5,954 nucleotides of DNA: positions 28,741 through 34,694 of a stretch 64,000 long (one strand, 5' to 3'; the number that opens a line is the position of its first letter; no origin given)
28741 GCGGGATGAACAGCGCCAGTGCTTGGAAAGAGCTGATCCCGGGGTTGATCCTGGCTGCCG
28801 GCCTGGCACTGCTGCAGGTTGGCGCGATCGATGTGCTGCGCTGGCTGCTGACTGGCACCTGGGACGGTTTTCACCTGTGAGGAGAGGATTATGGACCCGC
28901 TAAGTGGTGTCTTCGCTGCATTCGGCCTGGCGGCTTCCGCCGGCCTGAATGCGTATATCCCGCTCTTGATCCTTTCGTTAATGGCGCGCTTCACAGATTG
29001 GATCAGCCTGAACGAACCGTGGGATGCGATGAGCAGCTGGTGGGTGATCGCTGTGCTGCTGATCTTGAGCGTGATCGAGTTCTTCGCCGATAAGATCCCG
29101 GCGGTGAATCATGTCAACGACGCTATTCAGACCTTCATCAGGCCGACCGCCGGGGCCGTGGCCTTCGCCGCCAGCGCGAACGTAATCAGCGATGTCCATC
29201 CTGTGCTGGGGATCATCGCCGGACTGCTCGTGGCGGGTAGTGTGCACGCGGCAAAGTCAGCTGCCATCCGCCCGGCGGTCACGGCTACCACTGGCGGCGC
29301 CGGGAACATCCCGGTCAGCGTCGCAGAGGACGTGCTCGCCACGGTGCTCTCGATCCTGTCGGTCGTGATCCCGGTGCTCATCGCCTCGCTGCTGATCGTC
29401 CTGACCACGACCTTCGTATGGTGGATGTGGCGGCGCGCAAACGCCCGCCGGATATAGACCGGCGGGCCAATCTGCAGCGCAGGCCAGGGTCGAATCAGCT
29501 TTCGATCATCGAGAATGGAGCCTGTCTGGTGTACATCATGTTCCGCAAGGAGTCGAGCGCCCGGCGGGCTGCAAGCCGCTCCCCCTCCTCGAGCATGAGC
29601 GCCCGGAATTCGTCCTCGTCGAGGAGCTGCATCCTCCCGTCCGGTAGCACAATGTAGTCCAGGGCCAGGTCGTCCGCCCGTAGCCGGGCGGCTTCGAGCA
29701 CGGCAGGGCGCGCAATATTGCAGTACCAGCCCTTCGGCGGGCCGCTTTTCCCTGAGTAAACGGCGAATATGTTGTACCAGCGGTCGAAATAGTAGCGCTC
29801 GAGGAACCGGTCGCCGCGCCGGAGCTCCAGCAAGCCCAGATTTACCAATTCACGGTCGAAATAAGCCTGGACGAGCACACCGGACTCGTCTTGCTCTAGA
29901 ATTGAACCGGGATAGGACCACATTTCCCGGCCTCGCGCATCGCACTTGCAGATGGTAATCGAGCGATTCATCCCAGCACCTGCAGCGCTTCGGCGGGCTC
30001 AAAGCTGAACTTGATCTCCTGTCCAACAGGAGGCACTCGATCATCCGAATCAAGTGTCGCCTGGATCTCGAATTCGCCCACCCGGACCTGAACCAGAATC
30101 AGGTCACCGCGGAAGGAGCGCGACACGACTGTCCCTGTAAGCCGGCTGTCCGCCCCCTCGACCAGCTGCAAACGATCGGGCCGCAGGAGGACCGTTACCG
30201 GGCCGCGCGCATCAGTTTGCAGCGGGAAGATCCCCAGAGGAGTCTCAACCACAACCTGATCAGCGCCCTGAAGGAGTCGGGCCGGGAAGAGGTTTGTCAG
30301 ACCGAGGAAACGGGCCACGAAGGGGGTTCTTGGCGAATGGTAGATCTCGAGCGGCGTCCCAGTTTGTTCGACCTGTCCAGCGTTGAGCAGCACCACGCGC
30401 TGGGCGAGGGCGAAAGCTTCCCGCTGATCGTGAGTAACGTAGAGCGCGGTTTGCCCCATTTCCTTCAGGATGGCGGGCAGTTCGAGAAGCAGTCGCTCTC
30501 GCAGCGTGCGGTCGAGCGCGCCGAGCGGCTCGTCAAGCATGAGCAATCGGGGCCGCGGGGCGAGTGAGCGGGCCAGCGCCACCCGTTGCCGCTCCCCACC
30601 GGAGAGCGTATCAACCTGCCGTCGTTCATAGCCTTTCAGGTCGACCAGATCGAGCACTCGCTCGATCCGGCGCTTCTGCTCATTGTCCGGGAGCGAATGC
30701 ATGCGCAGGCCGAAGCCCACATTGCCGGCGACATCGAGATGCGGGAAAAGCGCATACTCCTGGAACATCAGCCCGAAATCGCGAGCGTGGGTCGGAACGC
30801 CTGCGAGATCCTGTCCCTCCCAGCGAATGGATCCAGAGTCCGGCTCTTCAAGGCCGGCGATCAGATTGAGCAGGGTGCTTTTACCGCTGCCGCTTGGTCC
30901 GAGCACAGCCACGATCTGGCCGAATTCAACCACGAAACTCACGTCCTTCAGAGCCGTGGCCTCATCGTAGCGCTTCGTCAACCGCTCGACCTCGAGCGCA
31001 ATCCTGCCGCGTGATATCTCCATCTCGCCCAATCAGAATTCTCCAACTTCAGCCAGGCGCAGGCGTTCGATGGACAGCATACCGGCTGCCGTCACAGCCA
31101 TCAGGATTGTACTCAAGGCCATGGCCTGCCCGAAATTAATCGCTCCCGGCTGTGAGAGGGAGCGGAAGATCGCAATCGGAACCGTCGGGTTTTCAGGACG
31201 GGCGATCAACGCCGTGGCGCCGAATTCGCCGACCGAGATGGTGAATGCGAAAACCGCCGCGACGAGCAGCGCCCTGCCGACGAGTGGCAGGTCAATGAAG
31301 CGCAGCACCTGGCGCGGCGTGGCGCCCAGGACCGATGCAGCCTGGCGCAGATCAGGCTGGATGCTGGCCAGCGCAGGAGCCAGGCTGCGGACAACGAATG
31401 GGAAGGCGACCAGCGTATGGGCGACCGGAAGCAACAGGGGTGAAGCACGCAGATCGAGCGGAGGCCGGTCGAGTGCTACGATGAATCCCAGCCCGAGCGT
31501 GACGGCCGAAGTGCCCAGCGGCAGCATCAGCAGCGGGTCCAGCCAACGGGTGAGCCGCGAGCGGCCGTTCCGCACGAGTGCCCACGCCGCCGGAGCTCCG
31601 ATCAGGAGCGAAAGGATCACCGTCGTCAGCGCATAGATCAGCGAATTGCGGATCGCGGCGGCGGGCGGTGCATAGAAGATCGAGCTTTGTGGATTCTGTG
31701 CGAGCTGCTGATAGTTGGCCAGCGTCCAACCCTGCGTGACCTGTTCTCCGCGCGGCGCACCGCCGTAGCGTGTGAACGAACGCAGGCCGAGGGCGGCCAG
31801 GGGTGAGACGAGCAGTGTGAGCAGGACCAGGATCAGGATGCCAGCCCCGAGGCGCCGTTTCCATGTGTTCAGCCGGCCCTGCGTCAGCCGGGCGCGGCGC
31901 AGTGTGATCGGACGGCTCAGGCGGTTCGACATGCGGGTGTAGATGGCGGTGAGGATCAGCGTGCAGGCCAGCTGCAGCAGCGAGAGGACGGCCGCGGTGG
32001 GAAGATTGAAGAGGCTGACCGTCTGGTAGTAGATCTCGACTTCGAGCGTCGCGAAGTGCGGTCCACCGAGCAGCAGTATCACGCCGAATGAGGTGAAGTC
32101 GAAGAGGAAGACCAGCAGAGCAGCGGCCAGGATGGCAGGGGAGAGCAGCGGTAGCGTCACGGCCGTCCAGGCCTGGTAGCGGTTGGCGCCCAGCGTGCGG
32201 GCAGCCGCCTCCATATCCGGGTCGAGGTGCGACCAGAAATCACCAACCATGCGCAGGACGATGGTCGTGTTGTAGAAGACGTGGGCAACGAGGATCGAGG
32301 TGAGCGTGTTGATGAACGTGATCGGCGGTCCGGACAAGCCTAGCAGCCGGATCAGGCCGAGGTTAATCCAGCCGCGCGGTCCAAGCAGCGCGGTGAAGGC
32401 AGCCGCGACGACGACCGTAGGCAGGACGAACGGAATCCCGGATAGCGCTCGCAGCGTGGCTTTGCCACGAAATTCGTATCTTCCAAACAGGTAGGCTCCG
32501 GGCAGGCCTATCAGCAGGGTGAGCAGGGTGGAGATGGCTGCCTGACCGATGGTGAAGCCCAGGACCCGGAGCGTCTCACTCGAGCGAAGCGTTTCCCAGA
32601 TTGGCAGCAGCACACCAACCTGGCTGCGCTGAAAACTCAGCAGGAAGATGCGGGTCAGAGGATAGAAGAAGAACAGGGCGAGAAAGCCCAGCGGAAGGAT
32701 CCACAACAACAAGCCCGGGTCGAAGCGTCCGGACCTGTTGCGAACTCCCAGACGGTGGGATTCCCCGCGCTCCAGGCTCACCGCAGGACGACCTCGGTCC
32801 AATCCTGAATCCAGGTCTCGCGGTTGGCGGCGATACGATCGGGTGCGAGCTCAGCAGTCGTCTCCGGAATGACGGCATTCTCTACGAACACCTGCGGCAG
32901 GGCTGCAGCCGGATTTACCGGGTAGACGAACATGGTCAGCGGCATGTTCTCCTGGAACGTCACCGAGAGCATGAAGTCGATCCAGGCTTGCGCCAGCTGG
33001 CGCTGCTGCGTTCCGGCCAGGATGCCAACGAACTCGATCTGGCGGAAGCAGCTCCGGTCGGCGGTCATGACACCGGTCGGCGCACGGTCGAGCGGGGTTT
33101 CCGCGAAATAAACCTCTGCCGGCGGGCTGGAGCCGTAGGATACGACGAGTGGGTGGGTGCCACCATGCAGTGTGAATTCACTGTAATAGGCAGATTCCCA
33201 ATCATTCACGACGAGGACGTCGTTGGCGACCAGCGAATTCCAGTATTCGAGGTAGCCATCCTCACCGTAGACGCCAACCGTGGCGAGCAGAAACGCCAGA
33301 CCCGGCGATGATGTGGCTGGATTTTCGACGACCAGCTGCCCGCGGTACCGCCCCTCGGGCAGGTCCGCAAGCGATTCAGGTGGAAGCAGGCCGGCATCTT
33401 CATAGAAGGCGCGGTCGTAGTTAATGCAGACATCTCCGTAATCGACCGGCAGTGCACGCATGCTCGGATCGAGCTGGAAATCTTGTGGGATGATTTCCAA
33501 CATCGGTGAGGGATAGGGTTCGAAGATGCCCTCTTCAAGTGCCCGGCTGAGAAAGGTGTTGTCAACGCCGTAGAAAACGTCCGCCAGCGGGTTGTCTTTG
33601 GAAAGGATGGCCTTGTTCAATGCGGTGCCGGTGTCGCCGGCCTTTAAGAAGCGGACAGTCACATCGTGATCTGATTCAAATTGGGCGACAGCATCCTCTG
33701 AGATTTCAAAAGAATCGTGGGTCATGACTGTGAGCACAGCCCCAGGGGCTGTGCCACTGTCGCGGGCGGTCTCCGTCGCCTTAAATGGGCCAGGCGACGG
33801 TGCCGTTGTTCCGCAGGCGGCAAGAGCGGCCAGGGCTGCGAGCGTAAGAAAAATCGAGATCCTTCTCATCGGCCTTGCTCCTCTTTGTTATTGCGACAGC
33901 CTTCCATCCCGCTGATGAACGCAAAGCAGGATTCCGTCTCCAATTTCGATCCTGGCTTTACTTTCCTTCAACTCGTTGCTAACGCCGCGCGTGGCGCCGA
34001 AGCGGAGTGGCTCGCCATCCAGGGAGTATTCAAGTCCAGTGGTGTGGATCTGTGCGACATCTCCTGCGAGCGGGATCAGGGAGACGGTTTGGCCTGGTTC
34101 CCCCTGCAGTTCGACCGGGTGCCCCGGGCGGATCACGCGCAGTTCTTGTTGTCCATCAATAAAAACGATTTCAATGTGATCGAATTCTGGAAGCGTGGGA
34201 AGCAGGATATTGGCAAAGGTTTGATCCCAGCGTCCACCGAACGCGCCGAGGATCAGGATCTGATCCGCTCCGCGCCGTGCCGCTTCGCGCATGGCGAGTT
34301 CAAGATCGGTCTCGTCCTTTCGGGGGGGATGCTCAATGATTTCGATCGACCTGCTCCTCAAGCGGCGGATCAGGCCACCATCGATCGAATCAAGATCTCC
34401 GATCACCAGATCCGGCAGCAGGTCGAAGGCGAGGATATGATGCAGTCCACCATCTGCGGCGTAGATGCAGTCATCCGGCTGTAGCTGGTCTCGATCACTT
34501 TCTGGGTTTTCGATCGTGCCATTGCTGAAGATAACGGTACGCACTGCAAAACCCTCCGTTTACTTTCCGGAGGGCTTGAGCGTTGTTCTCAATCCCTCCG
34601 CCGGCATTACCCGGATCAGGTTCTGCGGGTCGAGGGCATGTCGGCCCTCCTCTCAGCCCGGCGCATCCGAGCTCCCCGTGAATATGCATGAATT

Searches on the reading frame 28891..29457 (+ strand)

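Call 7: search_protein_families(library=pfam, proteins=[window:28891-29457:+])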
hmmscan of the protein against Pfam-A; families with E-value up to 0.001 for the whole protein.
window:28891-29457:+ (188 aa): 1 family
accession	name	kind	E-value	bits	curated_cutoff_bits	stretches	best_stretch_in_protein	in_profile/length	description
PF13548.11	DUF4126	-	6.6e-53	179.5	27.5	1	8-180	2-174/175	Domain of unknown function (DUF4126)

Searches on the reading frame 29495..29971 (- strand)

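Call 7: search_protein_families(library=pfam, proteins=[window:29495-29971:-])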
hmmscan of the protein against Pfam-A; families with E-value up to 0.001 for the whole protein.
window:29495-29971:- (158 aa): 1 family
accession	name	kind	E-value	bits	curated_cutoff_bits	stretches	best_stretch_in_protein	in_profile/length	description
PF04167.18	DUF402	-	2e-17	63.6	23.9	1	57-122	4-68/68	Protein of unknown function (DUF402)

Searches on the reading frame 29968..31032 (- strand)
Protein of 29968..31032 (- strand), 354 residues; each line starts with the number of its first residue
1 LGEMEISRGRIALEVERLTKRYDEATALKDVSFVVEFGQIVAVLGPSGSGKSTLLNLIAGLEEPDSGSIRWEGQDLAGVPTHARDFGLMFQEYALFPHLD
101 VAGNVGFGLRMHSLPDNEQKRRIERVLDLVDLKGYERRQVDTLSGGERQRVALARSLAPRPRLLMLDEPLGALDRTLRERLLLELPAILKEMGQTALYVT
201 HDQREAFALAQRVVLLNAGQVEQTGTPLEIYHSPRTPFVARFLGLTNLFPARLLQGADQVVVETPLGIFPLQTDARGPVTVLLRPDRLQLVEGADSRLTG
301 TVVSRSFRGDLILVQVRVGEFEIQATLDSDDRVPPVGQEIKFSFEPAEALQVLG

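Call 7: search_protein_families(library=pfam, proteins=[window:29968-31032:-])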
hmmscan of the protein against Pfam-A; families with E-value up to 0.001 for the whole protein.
window:29968-31032:- (354 aa): 4 families
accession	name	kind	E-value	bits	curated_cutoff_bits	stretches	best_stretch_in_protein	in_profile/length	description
PF00005.33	ABC_tran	-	1.5e-36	126.4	25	1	28-170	1-136/137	ABC transporter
PF08402.16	TOBE_2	-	3.6e-10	40.3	21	1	281-349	1-73/76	TOBE domain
PF13304.12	AAA_21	-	4.9e-05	24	27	0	40-72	1-45/304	AAA domain, putative AbiEii toxin, Type IV TA system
PF03193.22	RsgA_GTPase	-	0.00033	21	30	1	23-69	92-137/174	RsgA GTPase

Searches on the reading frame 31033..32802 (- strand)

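Call 7: search_protein_families(library=pfam, proteins=[window:31033-32802:-])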
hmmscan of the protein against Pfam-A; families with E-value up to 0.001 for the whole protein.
window:31033-32802:- (589 aa): 1 family
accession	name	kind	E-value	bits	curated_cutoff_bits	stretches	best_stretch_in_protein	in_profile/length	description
PF00528.27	BPD_transp_1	-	4e-14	53.2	26.4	2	99-296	1-183/184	Binding-protein-dependent transport system inner membrane component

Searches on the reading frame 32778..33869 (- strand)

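Call 7: search_protein_families(library=pfam, proteins=[window:32778-33869:-])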
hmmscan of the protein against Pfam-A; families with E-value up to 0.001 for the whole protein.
window:32778-33869:- (363 aa): 3 families
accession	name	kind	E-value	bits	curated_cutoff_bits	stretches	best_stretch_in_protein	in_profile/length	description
PF13343.11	SBP_bac_6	-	6.1e-24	85.3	24.6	1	93-325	1-226/245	Bacterial extracellular solute-binding protein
PF13416.11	SBP_bac_8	-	2.6e-14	54.1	27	1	60-331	2-274/279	Bacterial extracellular solute-binding protein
PF01547.30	SBP_bac_1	-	1.9e-10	41.7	26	1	58-302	11-302/307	Bacterial extracellular solute-binding protein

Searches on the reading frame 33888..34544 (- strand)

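Call 7: search_protein_families(library=pfam, proteins=[window:33888-34544:-])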
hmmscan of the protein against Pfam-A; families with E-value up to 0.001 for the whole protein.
window:33888-34544:- (218 aa): 2 families
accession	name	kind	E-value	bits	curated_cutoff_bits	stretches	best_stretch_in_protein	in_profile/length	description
PF04263.21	TPK_catalytic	-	2.3e-26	92.4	30.7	1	24-127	8-112/113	Thiamin pyrophosphokinase, catalytic domain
PF04265.19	TPK_B1_binding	-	2.8e-15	56.1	22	1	148-206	8-67/67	Thiamin pyrophosphokinase, vitamin B1 binding domain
